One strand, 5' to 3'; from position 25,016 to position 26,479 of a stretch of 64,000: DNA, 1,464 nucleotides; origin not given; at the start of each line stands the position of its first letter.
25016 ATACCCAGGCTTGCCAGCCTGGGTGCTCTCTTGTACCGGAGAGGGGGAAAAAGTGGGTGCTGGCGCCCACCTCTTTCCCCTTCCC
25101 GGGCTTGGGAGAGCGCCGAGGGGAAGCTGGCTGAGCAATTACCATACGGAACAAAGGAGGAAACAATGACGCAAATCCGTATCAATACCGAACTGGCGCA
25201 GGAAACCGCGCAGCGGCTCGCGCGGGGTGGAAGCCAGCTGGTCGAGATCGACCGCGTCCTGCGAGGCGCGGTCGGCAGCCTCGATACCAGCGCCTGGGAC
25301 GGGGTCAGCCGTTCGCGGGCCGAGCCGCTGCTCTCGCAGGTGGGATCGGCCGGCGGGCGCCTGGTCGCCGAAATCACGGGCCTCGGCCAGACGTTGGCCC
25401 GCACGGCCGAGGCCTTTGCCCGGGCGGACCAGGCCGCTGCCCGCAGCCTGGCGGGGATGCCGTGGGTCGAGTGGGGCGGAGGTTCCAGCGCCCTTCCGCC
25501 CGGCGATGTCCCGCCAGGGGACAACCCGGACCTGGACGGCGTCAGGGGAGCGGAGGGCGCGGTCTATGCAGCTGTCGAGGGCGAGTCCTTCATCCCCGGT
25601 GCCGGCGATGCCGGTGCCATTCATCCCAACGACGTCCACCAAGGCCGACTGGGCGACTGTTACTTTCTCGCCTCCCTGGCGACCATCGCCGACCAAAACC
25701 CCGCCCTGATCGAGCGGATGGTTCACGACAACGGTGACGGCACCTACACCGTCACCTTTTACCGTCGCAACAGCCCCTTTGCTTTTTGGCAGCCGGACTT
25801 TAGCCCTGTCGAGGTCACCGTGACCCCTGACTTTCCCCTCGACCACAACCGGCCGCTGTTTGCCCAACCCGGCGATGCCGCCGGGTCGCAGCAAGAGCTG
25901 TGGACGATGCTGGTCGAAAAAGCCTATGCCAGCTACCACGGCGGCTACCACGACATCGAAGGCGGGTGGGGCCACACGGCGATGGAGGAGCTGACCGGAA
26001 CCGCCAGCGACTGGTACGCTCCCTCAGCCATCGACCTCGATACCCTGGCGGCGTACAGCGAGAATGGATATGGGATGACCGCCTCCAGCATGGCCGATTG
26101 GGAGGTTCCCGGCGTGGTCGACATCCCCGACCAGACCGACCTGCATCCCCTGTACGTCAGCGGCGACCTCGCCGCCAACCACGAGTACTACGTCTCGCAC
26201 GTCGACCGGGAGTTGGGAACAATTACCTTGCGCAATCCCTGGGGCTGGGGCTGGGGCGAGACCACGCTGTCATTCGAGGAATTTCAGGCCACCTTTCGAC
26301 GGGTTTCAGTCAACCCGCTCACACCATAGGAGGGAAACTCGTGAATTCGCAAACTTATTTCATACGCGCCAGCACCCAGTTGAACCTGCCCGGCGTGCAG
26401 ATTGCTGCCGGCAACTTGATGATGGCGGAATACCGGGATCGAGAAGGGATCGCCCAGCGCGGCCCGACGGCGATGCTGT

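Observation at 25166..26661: WXG100-fused calpain-like cysteine protease effector with an adjacent candidate immunity gene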

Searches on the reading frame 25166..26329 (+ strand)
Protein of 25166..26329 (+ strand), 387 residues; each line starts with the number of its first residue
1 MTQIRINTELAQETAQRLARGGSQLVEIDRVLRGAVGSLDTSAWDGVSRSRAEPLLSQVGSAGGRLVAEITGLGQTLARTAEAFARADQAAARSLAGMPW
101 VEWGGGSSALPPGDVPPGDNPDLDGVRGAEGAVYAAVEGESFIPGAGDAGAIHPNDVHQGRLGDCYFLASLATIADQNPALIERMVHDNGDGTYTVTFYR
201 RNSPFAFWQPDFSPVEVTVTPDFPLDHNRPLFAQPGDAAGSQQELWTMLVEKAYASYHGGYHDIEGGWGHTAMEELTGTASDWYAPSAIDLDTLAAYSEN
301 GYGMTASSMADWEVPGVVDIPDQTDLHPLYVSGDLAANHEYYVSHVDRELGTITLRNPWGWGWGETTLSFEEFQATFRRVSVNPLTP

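Call 7: search_protein_families(library=pfam, proteins=[window:25166-26326:+], max_evalue=0.01)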
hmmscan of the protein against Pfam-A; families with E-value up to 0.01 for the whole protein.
window:25166-26326:+ (387 aa): 2 families
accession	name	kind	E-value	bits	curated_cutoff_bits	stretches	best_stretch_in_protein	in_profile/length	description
PF00648.27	Peptidase_C2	-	9.8e-26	90.9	23.8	1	152-361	45-244/297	Calpain family cysteine protease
PF06013.18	WXG100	-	8.6e-06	26.4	27.3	1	3-89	1-86/86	Proteins of 100 residues with WXG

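Call 8: search_protein_families(library=ncbifam, proteins=[window:25166-26326:+], max_evalue=0.01)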
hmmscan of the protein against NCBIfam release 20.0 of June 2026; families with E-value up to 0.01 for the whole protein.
window:25166-26326:+ (387 aa): 1 family
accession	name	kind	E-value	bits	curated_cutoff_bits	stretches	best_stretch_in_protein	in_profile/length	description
TIGR03930.1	WXG100_ESAT6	subfamily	5.6e-08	32.9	44.85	1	3-92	1-89/90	WXG100 family type VII secretion target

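Call 9: find_homologous_proteins(query=window:25166-26326:+)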
Query window:25166-26326:+ (387 aa): 544 proteins with E <= 0.001 among 8000 candidates; the best 120 are listed.
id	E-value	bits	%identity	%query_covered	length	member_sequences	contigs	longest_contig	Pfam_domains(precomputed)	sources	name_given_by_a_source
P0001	3.0e-262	888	100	100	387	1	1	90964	PF06013.19,PF00648.28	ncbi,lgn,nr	ncbi:MAG: WXG100 family type VII secretion target [Anaerolineae bacterium]|nr:WXG100 family type VII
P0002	2.8e-132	460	53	100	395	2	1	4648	PF06013.19,PF00648.28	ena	-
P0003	3.4e-132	459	55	100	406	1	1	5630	PF06013.19,PF00648.28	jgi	jgi:uncharacterized protein YukE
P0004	6.4e-132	458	54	100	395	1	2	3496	PF06013.19,PF00648.28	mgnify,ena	mgnify:CR=1 FL=1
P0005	4.2e-131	456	54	99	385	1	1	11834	PF06013.19,PF00648.28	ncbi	-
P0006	1.5e-129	451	54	100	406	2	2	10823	PF06013.19,PF00648.28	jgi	jgi:uncharacterized protein YukE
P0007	1.5e-128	447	55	99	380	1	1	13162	PF06013.19,PF00648.28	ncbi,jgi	ncbi:MAG: C2 family cysteine protease [Anaerolineae bacterium]|jgi:uncharacterized protein YukE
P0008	2.7e-128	447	53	100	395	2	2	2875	PF06013.19,PF00648.28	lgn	-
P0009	4.0e-123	430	54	100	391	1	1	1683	PF00648.28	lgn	-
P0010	1.2e-122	428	52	100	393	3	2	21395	PF06013.19,PF00648.28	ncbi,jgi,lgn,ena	-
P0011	4.3e-122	426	54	95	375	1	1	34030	PF06013.19,PF00648.28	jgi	jgi:uncharacterized protein YukE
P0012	7.6e-121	422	52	100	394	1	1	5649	PF06013.19,PF00648.28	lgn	-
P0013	9.2e-121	422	54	100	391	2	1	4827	PF06013.19,PF00648.28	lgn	-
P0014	6.0e-118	412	51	100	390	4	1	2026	PF06013.19,PF00648.28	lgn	-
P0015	2.7e-114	400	50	100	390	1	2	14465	PF06013.19,PF00648.28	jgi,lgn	jgi:WXG100 family type VII secretion target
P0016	3.4e-106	374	48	99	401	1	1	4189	PF00648.28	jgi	jgi:uncharacterized protein YukE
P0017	2.5e-105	371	48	99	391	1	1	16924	PF06013.19,PF00648.28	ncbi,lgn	-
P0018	5.8e-101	357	46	99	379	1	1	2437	PF06013.19,PF00648.28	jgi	jgi:uncharacterized protein YukE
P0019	4.8e-96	340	55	71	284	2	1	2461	PF00648.28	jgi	jgi:hypothetical protein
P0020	1.6e-83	299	51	72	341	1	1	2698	PF00648.28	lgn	-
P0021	1.9e-82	296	41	99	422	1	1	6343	PF00648.28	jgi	jgi:uncharacterized protein YukE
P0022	9.3e-82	293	47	77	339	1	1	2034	PF00648.28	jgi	-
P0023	1.2e-81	293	49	69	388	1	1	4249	PF06013.19,PF00648.28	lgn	-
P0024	1.5e-78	283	47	71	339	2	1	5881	PF00648.28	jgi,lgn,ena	-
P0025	2.8e-74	269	37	98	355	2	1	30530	PF00648.28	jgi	-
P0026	1.4e-72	263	49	65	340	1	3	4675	PF06013.19,PF00648.28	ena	-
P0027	6.0e-65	238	48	65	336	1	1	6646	PF06013.19,PF00648.28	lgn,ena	-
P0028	9.6e-64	234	43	68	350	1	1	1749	PF00648.28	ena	-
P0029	1.1e-63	234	39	85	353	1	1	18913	PF00648.28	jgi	jgi:hypothetical protein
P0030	4.4e-63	232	45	69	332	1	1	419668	PF00648.28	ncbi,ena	-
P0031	5.9e-63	231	39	84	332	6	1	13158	PF00648.28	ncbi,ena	-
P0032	1.6e-60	223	40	85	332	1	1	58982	PF00648.28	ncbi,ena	-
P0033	1.9e-60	223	43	63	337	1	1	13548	PF00648.28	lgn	-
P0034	2.5e-60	223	45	65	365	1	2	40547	PF06013.19,PF00648.28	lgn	-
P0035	4.1e-60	222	40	73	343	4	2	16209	PF00648.28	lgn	-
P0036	5.2e-59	218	46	63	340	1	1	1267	PF00648.28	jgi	-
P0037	3.2e-57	213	44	65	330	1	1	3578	PF00648.28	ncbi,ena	-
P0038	4.1e-57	212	42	70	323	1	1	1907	PF00648.28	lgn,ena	-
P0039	5.3e-57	212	43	67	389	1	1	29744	PF00648.28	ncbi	ncbi:MAG: C2 family cysteine protease [Polyangiaceae bacterium]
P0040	5.6e-57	212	44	64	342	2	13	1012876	PF06013.19,PF00648.28,PF10824.15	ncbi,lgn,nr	ncbi:MAG: WXG100 family type VII secretion target [Anaerolineales bacterium]|nr:WXG100 family type V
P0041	9.2e-57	211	42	66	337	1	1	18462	PF06013.19,PF00648.28,PF10824.15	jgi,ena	-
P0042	1.3e-56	211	41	71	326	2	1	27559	PF00648.28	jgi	jgi:hypothetical protein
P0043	2.2e-54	203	43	69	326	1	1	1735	PF00648.28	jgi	-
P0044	2.0e-52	197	36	91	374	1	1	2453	PF00648.28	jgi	jgi:hypothetical protein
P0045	1.7e-51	194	44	66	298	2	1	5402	PF00648.28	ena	-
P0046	7.4e-51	192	40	69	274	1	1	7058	PF00648.28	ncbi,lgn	ncbi:MAG: C2 family cysteine protease [Chloroflexota bacterium]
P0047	1.8e-50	190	39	72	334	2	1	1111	PF00648.28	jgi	jgi:Flp pilus assembly pilin Flp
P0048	7.0e-50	188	42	63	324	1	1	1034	PF00648.28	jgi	jgi:hypothetical protein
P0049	2.5e-49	187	42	70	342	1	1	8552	PF00648.28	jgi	jgi:Flp pilus assembly pilin Flp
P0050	3.8e-48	183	41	68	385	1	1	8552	PF00648.28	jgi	jgi:hypothetical protein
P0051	6.9e-48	182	32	99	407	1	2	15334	PF06013.19,PF00648.28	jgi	jgi:WXG100 family type VII secretion target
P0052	9.5e-48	181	41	65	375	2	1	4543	PF00648.28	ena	-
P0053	2.2e-46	177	35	99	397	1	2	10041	PF06013.19,PF00648.28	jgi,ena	-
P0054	2.3e-46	177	44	67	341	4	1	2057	PF00648.28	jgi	jgi:hypothetical protein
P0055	8.9e-44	168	43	63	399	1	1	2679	PF06013.19,PF00648.28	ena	-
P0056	3.2e-43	166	34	90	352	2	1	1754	PF00648.28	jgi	jgi:hypothetical protein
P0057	1.6e-41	161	39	68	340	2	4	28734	PF00648.28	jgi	jgi:Flp pilus assembly pilin Flp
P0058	2.2e-40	157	37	64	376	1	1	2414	PF06013.19,PF00648.28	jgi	jgi:WXG100 family type VII secretion target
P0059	1.3e-38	151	38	63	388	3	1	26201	PF06013.19,PF00648.28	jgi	jgi:WXG100 family type VII secretion target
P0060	1.5e-38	151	36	68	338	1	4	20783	PF00648.28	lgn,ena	-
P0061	5.6e-38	149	32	99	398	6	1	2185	PF06013.19,PF00648.28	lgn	-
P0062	4.2e-37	146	29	99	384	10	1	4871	PF06013.19,PF00648.28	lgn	-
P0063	2.2e-36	144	29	99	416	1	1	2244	PF06013.19,PF00648.28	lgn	-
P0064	2.5e-36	144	35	70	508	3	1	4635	PF00648.28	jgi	jgi:hypothetical protein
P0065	2.8e-36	144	36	69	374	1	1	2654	PF04964.20,PF00648.28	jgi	-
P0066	7.8e-36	142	37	60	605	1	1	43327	PF00648.28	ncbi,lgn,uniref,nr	ncbi:C2 family cysteine protease [Actinomadura sp. HBU206391]|uniref:C2 family cysteine protease n=1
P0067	1.1e-35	142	28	99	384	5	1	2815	PF06013.19,PF00648.28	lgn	-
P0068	1.3e-35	141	31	86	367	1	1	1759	PF06013.19,PF00648.28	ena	-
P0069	2.9e-35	140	37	69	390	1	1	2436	PF00648.28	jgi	jgi:hypothetical protein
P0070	6.7e-34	136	30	99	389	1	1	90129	PF06013.19,PF00648.28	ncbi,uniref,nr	ncbi:WXG100 family type VII secretion target [Herpetosiphon llansteffanensis]|uniref:WXG100 family t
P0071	3.8e-33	133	41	59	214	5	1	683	PF00648.28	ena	-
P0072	1.6e-32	131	37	59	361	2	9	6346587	PF06013.19,PF00648.28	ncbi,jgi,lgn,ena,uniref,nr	ncbi:MAG TPA: WXG100 family type VII secretion target [Herpetosiphon sp.]|uniref:Peptidase C2 calpai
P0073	1.2e-31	128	36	63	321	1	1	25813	PF00648.28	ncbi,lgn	-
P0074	1.7e-31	128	34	75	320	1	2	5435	PF00648.28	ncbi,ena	-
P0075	1.9e-31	128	34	69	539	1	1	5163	PF00648.28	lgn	-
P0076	2.3e-31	127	34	65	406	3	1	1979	PF06013.19,PF00648.28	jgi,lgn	jgi:WXG100 family type VII secretion target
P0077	7.6e-31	126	36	66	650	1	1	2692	PF00648.28,PF00191.26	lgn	-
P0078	1.0e-30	125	38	63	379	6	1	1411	PF06013.19,PF00648.28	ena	-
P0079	1.6e-30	125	31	98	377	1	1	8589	PF06013.19,PF00648.28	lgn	-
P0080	7.1e-30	122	36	63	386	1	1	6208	PF00648.28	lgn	-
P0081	2.8e-29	121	36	58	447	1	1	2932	PF00648.28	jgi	jgi:Calpain family cysteine protease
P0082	3.2e-29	120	36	63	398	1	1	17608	PF00648.28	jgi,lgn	-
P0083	8.1e-29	119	32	90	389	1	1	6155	PF06013.19,PF00648.28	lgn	-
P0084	2.6e-28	117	40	57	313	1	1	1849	PF00648.28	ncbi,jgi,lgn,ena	jgi:hypothetical protein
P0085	3.5e-28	117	33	68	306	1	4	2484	PF00648.28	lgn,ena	-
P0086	3.6e-28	117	30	98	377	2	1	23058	PF06013.19,PF00648.28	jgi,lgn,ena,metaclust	metaclust:\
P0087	4.3e-28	117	34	63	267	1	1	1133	PF00648.28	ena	-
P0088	6.5e-28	116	37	60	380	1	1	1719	PF06013.19,PF00648.28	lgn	-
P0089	1.4e-27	115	31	70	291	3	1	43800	PF00648.28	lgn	-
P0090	2.1e-27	114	35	62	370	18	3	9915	PF00648.28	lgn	-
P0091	2.8e-27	114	32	69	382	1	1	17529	PF00648.28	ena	-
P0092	4.9e-27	113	36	60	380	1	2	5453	PF06013.19,PF00648.28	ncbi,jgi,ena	-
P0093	6.9e-27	113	34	68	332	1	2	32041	PF00648.28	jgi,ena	-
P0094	1.1e-26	112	36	59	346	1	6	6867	PF00648.28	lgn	-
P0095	2.6e-26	111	32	61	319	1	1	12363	PF00648.28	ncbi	ncbi:MAG: C2 family cysteine protease [Chloroflexota bacterium]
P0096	3.5e-26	110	34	61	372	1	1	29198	PF00648.28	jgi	jgi:hypothetical protein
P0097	4.5e-26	110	34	64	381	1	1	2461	PF00648.28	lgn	-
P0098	6.4e-26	109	36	60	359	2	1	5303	PF00648.28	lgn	-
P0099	7.7e-26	109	33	70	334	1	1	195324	PF00648.28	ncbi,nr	ncbi:MAG: hypothetical protein H6581_29935 [Bacteroidia bacterium]|nr:hypothetical protein [Bacteroi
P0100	9.2e-26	109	36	64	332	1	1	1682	PF00648.28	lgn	-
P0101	1.3e-25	108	36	61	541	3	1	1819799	PF00648.28,PF13699.12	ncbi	-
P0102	1.7e-25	108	38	56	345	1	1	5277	PF00648.28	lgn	-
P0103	6.8e-25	106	34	76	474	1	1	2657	PF23446.2,PF01476.27,PF00648.28,PF23473.2,PF23472.2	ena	-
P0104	7.7e-25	106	35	64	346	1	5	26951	PF00648.28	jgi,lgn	jgi:hypothetical protein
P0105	7.9e-25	106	37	56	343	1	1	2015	PF00648.28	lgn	-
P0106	1.3e-24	105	34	62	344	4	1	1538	PF00648.28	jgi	jgi:hypothetical protein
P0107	1.3e-24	105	33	65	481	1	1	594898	PF00648.28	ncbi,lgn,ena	-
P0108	1.6e-24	105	38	56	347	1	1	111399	PF00648.28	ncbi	-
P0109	1.7e-24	105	33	70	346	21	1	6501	PF00648.28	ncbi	-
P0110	4.9e-24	103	34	60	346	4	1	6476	PF00648.28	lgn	-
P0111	7.5e-24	103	32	69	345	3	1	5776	PF00648.28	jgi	-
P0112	9.8e-24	102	33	66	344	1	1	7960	PF00648.28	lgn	-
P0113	1.4e-23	102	37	53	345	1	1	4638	PF00648.28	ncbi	-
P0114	1.5e-23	102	38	53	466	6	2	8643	PF00648.28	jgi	jgi:hypothetical protein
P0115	1.8e-23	101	32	68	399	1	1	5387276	PF00648.28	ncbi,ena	-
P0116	1.9e-23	101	36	56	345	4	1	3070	PF00648.28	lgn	-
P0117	3.0e-23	101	35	61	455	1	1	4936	PF00648.28,PF13699.12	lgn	-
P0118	3.1e-23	101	35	56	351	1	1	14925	PF00648.28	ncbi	-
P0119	5.4e-23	100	37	53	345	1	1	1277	PF00648.28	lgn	-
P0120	7.9e-23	99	36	53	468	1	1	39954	PF00648.28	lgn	-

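Call 10: find_encoding_contigs(protein=window:25166-26329:+, flank=10000)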
Protein window:25166-26329:+ (387 aa): 1 contig read that carries it; 1 place shown.
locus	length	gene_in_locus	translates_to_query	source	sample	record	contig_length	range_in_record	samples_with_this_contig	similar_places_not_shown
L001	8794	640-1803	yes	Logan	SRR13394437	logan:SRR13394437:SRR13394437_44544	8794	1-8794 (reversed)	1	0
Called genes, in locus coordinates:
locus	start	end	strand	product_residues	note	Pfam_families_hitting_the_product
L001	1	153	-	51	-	?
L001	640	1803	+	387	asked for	PF06013:WXG100 (weak), PF00648:Peptidase_C2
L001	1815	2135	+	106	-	-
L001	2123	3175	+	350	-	PF08817:YukD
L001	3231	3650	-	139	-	-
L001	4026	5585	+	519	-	-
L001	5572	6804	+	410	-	PF01145:Band_7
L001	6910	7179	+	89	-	PF00312:Ribosomal_S15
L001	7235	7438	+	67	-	-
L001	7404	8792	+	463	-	?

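Call 16: find_related_loci(query=A1, collection=genome_contigs, flank=10000)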
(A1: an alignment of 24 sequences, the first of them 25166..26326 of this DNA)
Query A1 (387 aa) in genome_contigs; peptide patterns used: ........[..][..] (x = any residue, [..] = any of these).
599 stretches matched a pattern (row limit reached: there are more); 204 encode a relative of the query (tblastn E <= 1e-3); the best 80 are kept; 80 distinct loci.
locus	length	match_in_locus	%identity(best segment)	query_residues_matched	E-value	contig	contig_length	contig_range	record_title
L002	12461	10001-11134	55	1-385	3e-131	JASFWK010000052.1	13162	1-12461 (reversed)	MAG: Anaerolineae bacterium isolate D1105U12metaG_sub_Bin_384 D1105U12metaG_FD_scaffold_170_c1, whole genome shotgun seq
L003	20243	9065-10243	52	1-387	9e-122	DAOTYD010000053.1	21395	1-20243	MAG TPA_asm: Anaerolineae bacterium isolate H23_305 k115_148659, whole genome shotgun sequence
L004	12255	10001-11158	50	1-387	3e-114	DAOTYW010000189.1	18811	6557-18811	MAG TPA_asm: Anaerolineae bacterium isolate H33_435 k95_1971490, whole genome shotgun sequence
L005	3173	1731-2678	39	56-384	1e-66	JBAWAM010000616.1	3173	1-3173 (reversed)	MAG: Myxococcaceae bacterium isolate MFD05674_ilm_asm_bin19 k127_173868, whole genome shotgun sequence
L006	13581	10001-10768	43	126-385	8e-62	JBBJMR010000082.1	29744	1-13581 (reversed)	MAG: Polyangiaceae bacterium isolate RUP_SRG_27 NODE_1563_length_29744_cov_7.220082, whole genome shotgun sequence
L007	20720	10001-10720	43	134-384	5e-59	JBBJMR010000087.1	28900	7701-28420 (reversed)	MAG: Polyangiaceae bacterium isolate RUP_SRG_27 NODE_1661_length_28900_cov_4.707991, whole genome shotgun sequence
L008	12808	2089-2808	43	134-384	4e-58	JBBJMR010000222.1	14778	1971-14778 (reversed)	MAG: Polyangiaceae bacterium isolate RUP_SRG_27 NODE_7636_length_14778_cov_6.359573, whole genome shotgun sequence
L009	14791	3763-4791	35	1-374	2e-48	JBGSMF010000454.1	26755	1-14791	MAG: Thermoflexales bacterium isolate JTS-AC224 k141_3407619, whole genome shotgun sequence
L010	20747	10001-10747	37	132-383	4e-45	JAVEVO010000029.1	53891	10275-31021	MAG: Myxococcota bacterium isolate BF4_123 NODE_1677_length_53891_cov_5.737538_Biofilm4, whole genome shotgun sequence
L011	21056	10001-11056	32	4-383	8e-45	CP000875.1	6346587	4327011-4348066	Herpetosiphon aurantiacus DSM 785, complete genome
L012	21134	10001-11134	28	4-385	2e-44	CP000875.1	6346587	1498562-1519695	Herpetosiphon aurantiacus DSM 785, complete genome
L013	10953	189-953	38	137-386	5e-44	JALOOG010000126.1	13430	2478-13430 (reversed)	MAG: Anaerolineae bacterium isolate Prado097 scaffold_10387, whole genome shotgun sequence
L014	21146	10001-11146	32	5-383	6e-44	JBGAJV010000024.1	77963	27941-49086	MAG: Anaerolineales bacterium isolate MAG_AAO_H125.59 AAOH125-59_opera_contig_1073, whole genome shotgun sequence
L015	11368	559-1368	37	107-383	1e-43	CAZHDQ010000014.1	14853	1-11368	MAG TPA_asm: uncultured Anaeromyxobacteraceae bacterium isolate binchicken_co139_219 genome assembly, contig: NODE_8423_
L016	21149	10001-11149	30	4-385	5e-43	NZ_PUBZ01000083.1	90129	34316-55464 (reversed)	Herpetosiphon llansteffanensis strain CA052B NODE_21_length_90129_cov_31_735_ID_4182, whole genome shotgun sequence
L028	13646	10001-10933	33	61-384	1e-36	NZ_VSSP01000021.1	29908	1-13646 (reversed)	Luteimonas suaedae strain LNNU 24178 NODE_21_length_29908_cov_330.799_ID_5596, whole genome shotgun sequence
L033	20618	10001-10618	37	157-383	4e-33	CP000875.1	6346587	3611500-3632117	Herpetosiphon aurantiacus DSM 785, complete genome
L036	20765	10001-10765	32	134-383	2e-31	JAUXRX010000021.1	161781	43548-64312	MAG: Archangium sp. isolate C12_metabat.bin.17_sub C12_k141_292842, whole genome shotgun sequence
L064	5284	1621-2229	32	152-360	5e-26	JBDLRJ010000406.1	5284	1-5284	MAG: Pseudomonadota bacterium isolate icacos_2019_sw_WHONDRS-S19S_0094_B_bin.166 scaffold_359767, whole genome shotgun s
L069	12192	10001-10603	33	152-360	1e-24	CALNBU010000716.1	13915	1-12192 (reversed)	MAG TPA_asm: uncultured Archangium sp. isolate SRR1561996_bin.33_CONCOCT_v1.1_MAG genome assembly, contig: ERZ724032.406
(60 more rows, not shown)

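Call 31: search_solved_structures(query=window:25166-26326:+, max_evalue=0.001, show_alignments=1)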
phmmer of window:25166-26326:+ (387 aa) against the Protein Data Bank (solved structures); distinct sequences matched with E-value up to 0.001: 19.
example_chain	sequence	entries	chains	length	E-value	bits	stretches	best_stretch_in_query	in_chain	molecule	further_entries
1zcm_A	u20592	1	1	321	1.3e-14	57.3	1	155-361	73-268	Calpain 1, large [catalytic] subunit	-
6bjd_A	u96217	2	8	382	3.6e-14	55.9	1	153-284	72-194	Calpain-3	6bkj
7w7o_A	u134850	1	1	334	5.9e-14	55.1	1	155-361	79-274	Calpain-1 catalytic subunit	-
2ary_A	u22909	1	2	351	7e-14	54.9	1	155-361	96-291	Calpain-1 catalytic subunit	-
2p0r_A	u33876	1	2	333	1.2e-13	54.1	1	152-360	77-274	Calpain-9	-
1ziv_A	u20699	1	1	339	1.3e-13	54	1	152-360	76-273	Calpain 9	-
1tl9_A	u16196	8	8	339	2.3e-13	53.2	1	155-361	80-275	Calpain 1, large [catalytic] subunit | Calpain-1 catalytic subunit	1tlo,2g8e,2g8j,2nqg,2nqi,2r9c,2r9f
7x79_A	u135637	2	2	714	2.3e-13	53.2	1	155-361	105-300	Calpain-1 catalytic subunit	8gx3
6bgp_A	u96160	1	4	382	6.6e-13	51.7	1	153-284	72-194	Calpain-3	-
6bdt_A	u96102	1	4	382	9.1e-13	51.2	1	153-284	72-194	Calpain-3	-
1kfu_L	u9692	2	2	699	5.1e-12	48.8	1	153-285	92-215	M-CALPAIN LARGE SUBUNIT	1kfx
1kxr_A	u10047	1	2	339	6e-12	48.5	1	155-361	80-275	thiol protease DOMAINS I AND II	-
2nqa_A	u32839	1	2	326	6.4e-12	48.4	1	151-360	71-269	Calpain-8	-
1qxp_A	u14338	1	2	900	4.8e-11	45.6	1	155-361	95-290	mu-like calpain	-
1mdw_A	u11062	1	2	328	5e-11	45.5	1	153-285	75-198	Calpain II, catalytic subunit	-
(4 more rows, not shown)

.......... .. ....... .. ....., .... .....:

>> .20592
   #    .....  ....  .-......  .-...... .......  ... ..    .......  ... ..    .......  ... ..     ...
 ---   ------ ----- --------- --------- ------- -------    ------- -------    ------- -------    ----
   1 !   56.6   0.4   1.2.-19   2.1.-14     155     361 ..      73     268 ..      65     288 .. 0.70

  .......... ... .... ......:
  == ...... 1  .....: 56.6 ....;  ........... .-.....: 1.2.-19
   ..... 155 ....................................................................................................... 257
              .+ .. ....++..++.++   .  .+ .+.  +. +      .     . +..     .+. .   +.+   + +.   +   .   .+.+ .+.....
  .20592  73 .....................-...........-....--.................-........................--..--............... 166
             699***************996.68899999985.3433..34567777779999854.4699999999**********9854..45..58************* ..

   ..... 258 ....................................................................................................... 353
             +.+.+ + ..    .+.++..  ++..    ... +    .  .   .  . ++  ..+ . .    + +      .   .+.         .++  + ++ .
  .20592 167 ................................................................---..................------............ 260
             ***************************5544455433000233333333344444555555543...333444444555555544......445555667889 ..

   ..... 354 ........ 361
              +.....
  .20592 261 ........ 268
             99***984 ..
